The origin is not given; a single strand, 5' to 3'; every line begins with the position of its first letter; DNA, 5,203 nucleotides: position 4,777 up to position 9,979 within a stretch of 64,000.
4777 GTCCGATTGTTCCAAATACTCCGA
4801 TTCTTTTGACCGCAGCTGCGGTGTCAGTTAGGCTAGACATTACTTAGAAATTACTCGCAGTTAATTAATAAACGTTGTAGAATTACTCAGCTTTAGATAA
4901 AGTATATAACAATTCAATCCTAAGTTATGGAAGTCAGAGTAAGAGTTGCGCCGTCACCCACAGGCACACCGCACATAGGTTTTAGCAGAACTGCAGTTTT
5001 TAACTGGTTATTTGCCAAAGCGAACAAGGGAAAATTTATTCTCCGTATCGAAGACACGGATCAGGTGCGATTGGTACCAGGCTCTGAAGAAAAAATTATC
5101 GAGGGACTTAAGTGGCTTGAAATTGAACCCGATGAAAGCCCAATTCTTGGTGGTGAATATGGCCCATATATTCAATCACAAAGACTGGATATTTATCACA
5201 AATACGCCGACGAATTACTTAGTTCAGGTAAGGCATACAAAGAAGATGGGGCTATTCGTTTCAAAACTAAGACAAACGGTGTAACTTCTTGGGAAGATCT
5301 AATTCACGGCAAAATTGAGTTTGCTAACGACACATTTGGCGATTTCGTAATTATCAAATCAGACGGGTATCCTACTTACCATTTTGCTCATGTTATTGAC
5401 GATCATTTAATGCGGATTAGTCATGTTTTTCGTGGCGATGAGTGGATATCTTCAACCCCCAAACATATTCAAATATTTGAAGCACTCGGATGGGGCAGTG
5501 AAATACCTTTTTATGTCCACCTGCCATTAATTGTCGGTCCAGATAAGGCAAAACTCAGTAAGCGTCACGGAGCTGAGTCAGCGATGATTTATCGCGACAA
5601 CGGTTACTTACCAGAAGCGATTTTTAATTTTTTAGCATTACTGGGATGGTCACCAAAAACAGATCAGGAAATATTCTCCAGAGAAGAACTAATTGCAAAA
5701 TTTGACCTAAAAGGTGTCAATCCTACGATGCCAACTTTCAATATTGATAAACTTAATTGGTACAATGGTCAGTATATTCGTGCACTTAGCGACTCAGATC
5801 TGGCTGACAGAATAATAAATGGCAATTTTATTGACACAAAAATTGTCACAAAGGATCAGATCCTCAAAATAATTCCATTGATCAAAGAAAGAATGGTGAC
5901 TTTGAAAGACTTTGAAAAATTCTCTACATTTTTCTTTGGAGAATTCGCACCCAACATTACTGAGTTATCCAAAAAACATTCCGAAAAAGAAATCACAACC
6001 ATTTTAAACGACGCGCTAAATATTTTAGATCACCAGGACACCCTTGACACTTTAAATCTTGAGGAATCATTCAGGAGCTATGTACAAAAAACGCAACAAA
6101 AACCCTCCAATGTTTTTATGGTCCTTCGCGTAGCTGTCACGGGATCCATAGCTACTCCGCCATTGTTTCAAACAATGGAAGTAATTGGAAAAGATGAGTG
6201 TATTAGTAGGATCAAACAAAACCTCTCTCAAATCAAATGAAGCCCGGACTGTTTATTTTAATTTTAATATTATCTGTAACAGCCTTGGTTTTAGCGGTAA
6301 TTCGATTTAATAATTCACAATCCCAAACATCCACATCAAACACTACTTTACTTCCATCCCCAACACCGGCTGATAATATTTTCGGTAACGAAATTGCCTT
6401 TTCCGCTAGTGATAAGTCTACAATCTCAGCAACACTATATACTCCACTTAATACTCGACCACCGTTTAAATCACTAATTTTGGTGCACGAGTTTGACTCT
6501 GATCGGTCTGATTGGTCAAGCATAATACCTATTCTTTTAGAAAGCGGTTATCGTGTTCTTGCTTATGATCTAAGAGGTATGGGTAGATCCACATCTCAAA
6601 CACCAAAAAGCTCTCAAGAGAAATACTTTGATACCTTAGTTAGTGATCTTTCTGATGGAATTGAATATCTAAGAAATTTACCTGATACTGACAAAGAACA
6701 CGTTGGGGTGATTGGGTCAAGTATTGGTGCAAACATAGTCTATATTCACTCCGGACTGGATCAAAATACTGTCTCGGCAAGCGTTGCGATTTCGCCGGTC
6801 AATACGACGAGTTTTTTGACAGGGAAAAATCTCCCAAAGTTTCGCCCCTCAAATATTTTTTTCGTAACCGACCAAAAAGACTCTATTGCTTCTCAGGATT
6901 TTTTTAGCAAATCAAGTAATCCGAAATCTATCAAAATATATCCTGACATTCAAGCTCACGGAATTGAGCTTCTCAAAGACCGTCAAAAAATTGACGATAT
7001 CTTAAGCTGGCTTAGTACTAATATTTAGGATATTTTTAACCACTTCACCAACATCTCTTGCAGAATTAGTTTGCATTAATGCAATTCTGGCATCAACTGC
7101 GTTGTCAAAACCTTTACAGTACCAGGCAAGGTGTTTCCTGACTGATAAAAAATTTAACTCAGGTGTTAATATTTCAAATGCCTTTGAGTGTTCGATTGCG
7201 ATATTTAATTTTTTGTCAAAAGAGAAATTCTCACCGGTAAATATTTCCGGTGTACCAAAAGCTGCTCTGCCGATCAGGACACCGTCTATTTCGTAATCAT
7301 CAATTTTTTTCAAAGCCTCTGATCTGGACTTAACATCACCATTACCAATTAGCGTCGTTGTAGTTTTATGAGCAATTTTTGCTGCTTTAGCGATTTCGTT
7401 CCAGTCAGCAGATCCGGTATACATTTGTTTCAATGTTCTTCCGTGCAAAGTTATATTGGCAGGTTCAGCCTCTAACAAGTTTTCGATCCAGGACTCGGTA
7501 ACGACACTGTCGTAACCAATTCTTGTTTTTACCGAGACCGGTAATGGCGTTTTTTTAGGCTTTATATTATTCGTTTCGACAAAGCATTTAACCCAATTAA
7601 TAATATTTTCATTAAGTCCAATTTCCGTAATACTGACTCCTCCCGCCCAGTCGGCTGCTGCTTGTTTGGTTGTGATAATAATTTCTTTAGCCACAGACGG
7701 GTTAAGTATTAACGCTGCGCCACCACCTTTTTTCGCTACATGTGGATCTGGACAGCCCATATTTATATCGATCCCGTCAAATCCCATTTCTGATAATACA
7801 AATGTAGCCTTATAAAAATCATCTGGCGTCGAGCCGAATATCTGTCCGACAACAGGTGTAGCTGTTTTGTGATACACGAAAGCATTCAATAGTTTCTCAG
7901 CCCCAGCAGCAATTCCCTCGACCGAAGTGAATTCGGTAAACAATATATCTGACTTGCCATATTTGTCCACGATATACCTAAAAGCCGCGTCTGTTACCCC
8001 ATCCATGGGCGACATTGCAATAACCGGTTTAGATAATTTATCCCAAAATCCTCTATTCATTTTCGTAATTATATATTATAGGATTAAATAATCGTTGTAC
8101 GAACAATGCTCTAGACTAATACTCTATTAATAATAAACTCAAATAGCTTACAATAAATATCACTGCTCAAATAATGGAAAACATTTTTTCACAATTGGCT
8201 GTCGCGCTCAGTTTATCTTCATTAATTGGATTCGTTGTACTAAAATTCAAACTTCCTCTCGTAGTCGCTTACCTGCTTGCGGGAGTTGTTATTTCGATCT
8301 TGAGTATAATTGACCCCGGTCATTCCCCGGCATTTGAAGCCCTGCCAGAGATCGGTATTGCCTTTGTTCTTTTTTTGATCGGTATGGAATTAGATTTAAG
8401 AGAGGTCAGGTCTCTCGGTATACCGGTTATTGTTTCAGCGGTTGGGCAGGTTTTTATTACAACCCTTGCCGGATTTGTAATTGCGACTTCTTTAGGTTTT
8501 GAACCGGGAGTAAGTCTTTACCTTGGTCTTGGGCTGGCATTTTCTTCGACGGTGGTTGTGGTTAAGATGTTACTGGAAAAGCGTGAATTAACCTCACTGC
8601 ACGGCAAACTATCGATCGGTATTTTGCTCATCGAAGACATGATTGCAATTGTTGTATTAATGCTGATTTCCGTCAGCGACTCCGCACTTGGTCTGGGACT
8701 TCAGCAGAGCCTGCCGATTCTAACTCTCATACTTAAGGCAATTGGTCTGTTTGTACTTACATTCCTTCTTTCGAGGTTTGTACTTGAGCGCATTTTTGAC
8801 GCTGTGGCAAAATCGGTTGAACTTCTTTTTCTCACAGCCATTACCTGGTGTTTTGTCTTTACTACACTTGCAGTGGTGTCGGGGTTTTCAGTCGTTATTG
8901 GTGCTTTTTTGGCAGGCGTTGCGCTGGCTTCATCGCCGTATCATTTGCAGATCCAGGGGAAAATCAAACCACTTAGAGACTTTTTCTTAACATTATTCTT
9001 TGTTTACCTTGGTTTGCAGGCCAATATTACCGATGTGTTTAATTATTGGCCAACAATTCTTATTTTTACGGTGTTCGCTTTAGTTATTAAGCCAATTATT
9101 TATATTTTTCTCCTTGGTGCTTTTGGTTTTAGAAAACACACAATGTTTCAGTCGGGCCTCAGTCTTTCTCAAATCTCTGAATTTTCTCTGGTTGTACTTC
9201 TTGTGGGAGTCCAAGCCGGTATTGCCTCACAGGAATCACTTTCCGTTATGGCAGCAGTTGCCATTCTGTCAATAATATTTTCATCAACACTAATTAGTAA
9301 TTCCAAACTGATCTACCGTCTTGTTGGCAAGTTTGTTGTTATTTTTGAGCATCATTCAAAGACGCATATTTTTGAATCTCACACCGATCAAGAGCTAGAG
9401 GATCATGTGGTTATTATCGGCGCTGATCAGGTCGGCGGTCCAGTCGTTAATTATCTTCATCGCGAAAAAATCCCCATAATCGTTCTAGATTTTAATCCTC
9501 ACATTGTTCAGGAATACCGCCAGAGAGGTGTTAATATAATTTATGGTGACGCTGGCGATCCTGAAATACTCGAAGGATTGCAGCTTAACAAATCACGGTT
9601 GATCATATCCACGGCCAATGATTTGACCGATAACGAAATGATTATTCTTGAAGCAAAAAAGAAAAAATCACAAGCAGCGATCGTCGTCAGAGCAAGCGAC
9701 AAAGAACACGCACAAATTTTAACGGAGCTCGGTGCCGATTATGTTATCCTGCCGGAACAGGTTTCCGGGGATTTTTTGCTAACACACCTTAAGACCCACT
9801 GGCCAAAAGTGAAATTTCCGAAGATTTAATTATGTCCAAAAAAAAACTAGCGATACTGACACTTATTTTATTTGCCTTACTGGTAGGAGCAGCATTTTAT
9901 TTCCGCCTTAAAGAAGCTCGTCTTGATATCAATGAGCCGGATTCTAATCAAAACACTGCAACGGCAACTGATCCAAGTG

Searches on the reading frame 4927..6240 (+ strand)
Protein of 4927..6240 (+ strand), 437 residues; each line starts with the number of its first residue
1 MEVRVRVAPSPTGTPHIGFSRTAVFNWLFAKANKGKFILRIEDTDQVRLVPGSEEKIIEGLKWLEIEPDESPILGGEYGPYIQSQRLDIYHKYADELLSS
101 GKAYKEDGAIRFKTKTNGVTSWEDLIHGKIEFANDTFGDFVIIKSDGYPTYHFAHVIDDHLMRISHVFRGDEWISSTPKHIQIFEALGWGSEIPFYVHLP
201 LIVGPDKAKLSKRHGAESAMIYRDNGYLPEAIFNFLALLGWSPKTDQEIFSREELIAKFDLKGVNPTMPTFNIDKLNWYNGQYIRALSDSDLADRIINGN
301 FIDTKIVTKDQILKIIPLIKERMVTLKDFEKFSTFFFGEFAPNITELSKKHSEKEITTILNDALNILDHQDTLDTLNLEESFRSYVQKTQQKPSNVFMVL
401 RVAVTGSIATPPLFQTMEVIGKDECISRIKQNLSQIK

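Call 22: search_protein_families(library=pfam, proteins=[window:4927-6240:+], max_evalue=0.00001)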
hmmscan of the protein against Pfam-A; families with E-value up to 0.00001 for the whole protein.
window:4927-6240:+ (437 aa): 2 families
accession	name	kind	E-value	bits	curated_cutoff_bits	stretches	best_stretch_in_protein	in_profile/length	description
PF00749.27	tRNA-synt_1c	-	7.7e-93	311.3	23.4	2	109-278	145-314/314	tRNA synthetases class I (E and Q), catalytic domain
PF19269.4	Anticodon_2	-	5.7e-27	95.3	23.6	1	307-431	11-139/141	Anticodon binding domain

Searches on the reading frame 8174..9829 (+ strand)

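Call 22: search_protein_families(library=pfam, proteins=[window:8174-9829:+], max_evalue=0.00001)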
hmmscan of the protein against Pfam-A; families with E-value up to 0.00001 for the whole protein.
window:8174-9829:+ (551 aa): 2 families
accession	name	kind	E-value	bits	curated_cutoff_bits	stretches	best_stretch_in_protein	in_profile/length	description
PF00999.27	Na_H_Exchanger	-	1.3e-47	162.9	26.2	1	15-373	4-368/375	Sodium/hydrogen exchanger, transmembrane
PF02254.24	TrkA_N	-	6.8e-27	94.5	23.8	1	412-527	1-116/116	TrkA-N domain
